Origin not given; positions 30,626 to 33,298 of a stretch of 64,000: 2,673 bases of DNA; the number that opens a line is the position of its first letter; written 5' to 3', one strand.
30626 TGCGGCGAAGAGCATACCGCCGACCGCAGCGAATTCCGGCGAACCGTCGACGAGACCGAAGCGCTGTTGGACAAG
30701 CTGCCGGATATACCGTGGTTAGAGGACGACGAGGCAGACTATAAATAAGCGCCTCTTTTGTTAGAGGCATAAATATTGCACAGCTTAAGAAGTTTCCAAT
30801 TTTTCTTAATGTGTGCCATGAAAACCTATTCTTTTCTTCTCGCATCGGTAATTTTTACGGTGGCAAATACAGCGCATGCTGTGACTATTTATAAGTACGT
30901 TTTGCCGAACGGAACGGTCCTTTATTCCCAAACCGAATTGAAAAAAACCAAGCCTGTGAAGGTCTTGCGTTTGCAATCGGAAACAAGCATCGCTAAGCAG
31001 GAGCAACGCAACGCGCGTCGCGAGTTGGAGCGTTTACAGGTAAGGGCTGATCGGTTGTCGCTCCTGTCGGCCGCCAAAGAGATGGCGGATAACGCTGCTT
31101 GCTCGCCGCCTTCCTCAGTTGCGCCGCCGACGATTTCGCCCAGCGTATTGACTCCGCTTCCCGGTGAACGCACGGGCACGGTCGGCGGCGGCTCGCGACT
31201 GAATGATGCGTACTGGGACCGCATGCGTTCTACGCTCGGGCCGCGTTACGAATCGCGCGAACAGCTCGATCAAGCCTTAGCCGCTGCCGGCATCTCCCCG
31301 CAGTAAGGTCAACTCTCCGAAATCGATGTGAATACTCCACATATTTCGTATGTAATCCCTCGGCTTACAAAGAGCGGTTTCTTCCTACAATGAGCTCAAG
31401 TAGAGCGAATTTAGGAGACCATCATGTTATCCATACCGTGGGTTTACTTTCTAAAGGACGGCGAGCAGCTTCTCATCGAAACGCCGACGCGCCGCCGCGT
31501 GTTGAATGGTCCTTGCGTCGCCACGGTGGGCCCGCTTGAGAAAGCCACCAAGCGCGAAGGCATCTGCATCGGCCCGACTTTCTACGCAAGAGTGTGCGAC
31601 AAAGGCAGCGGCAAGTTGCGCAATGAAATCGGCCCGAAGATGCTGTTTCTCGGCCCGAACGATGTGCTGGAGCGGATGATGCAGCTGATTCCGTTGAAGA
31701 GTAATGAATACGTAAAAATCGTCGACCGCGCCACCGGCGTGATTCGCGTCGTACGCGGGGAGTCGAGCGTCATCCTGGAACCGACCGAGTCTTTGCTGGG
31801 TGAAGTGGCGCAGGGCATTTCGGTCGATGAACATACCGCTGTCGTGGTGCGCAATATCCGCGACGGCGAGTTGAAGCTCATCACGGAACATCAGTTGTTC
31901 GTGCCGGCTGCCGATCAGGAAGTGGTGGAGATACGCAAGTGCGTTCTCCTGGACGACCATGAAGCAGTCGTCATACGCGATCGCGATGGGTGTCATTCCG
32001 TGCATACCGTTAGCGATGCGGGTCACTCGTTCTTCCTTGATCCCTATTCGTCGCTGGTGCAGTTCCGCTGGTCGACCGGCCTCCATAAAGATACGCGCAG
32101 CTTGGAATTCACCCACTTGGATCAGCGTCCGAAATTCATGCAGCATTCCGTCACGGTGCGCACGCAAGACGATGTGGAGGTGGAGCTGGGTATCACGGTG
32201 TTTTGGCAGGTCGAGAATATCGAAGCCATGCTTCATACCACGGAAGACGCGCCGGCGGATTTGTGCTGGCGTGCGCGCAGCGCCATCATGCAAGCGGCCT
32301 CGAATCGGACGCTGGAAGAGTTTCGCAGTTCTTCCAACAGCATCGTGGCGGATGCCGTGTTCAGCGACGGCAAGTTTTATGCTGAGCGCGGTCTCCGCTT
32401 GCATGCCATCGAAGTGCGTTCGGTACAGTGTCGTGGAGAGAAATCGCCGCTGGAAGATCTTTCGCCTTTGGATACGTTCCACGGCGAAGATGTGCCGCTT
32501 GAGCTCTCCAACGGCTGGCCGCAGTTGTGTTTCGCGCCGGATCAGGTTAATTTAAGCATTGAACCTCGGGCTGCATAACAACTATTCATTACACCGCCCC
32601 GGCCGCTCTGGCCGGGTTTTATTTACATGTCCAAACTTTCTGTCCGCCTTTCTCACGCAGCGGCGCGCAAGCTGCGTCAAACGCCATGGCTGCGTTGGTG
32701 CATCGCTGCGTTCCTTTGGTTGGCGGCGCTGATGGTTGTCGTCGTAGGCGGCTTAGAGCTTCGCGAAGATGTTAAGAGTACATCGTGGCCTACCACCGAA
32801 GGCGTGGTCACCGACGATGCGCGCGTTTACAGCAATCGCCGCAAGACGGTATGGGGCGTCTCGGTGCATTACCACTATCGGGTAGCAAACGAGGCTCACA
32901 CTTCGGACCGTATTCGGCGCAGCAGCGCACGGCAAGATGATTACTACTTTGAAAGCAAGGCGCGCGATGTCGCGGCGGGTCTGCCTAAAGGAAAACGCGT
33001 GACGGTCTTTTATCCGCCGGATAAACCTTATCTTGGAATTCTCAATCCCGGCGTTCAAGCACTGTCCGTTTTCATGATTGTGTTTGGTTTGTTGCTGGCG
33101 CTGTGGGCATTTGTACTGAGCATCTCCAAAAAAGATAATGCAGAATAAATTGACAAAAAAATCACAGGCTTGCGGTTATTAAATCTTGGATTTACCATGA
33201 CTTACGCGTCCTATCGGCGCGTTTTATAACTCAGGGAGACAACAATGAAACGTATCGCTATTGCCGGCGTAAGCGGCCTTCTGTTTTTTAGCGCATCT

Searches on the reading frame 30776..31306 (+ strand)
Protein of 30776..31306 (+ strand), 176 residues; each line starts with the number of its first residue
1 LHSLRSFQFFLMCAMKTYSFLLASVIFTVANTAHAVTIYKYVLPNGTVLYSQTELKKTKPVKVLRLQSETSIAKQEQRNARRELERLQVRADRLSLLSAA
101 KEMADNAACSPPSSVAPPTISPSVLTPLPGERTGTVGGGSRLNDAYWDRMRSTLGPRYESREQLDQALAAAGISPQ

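Call 7: search_protein_families(library=pfam, proteins=[window:30776-31306:+], max_evalue=0.01)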
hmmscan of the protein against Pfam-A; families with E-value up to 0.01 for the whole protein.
window:30776-31306:+ (176 aa): 1 family
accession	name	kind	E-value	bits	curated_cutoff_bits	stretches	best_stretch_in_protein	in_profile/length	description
PF13511.11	DUF4124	-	0.0029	18.3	22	1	28-78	4-54/56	Domain of unknown function (DUF4124)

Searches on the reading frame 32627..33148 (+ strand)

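Call 7: search_protein_families(library=pfam, proteins=[window:32627-33148:+], max_evalue=0.01)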
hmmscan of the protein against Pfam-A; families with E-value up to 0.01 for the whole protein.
window:32627-33148:+ (173 aa): 1 family
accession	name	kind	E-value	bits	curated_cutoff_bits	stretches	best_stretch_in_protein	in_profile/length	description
PF12158.14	DUF3592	-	9e-09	36.3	25.3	1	57-142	1-82/84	Domain of unknown function (DUF3592)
